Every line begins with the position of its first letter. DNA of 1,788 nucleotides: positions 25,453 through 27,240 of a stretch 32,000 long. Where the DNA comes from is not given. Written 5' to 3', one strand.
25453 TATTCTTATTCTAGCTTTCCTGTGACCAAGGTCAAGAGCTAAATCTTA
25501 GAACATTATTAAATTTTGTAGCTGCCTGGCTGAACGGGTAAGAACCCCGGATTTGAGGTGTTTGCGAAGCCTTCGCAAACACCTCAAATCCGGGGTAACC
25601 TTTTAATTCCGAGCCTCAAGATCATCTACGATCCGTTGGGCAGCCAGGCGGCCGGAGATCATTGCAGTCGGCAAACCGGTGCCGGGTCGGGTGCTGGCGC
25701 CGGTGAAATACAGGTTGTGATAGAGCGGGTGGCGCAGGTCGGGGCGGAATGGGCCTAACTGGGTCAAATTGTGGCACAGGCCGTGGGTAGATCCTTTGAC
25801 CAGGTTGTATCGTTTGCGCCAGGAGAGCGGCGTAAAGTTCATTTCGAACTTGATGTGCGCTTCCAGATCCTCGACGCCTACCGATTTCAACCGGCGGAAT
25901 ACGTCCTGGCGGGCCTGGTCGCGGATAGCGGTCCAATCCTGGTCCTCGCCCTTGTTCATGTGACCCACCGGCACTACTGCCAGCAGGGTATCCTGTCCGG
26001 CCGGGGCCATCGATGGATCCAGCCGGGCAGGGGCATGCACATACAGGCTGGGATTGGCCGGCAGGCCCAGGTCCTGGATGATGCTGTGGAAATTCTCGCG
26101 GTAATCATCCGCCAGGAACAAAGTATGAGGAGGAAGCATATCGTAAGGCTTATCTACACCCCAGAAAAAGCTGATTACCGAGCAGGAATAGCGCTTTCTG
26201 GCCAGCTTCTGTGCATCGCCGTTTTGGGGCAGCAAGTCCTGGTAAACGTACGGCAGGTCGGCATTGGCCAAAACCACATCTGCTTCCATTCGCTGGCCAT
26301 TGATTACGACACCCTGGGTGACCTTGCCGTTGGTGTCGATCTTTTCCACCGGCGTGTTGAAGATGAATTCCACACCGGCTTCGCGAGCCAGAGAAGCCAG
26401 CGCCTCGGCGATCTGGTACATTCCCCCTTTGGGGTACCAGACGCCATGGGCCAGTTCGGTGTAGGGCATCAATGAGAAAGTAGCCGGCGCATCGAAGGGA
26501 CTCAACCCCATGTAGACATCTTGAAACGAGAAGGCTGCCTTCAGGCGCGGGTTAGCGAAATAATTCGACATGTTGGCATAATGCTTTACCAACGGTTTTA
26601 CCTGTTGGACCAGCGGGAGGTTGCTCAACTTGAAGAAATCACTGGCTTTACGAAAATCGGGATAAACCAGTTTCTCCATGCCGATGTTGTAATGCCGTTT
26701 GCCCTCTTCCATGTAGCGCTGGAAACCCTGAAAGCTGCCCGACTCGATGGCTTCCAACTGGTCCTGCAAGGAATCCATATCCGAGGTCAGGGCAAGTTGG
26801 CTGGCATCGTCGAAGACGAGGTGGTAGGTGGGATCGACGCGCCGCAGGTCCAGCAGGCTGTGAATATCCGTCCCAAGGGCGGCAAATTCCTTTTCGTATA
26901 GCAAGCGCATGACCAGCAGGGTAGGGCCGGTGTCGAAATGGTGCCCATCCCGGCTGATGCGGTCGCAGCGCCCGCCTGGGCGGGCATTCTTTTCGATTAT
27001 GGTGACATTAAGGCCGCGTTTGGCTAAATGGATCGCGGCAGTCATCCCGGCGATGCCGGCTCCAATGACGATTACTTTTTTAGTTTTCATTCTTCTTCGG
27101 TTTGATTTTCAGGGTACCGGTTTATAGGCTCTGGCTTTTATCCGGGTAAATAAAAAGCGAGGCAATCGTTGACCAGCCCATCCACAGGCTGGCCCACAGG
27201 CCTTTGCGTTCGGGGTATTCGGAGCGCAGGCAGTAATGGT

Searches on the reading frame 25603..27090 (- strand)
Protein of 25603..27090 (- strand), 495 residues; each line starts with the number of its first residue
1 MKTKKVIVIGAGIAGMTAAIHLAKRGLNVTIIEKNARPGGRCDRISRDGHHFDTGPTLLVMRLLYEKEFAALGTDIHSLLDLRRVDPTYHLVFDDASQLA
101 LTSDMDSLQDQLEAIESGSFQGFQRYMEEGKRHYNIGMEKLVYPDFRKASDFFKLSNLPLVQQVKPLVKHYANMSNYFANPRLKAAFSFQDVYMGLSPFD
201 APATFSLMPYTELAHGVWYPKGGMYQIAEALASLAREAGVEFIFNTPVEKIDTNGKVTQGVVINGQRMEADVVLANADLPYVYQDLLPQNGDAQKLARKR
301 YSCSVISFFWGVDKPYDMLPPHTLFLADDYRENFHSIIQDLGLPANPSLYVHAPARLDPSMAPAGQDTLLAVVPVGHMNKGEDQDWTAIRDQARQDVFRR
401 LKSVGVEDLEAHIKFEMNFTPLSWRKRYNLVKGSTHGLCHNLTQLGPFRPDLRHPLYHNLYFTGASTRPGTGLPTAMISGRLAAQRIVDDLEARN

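Call 48: search_protein_families(library=pfam, proteins=[window:25603-27090:-], max_evalue=0.05)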
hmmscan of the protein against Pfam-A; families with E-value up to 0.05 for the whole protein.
window:25603-27090:- (495 aa): 23 families
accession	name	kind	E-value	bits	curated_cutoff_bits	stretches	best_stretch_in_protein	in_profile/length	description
PF01593.30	Amino_oxidase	-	1.7e-39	136.8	19.8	1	13-487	1-442/443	Flavin containing amine oxidoreductase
PF01266.30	DAO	-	4.1e-22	79.6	27.9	2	5-112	1-106/353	FAD dependent oxidoreductase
PF13450.12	NAD_binding_8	-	1.1e-16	61.2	21.9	1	8-59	1-52/68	NAD(P)-binding Rossmann-like domain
PF07992.20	Pyr_redox_2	-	1.1e-12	48.5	26.1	2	4-42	1-40/291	Pyridine nucleotide-disulphide oxidoreductase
PF00890.30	FAD_binding_2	-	8.6e-12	45.4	20.4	1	6-40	2-36/414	FAD binding domain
PF03486.20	HI0933_like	-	1.8e-10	41.2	50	1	5-40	2-37/244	HI0933-like protein Rossmann domain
PF00070.33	Pyr_redox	-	4e-10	40.5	22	2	5-43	1-39/82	Pyridine nucleotide-disulphide oxidoreductase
PF12831.13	FAD_oxidored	-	1.1e-09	38.6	27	1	6-41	2-37/416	FAD dependent oxidoreductase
PF01946.23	Thi4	-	9.1e-07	28.8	26.2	1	5-40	19-55/235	Thi4 family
PF01134.28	GIDA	-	3.8e-06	26.7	22.1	1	5-35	1-31/391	Glucose inhibited division protein A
PF06100.17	MCRA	-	1.8e-05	24.2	23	1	4-52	2-54/495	MCRA family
PF13738.12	Pyr_redox_3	-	2e-05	24.5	30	1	7-35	1-30/305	Pyridine nucleotide-disulphide oxidoreductase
PF01494.25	FAD_binding_3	-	2.6e-05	24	22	1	5-37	3-35/349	FAD binding domain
PF01262.27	AlaDh_PNT_C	-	0.00049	20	23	1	4-37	29-62/214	Alanine dehydrogenase/PNT, C-terminal domain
PF21799.2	MurD-like_N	-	0.0032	18.1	27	1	4-40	1-37/88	Mur ligase MurD-like, N-terminal domain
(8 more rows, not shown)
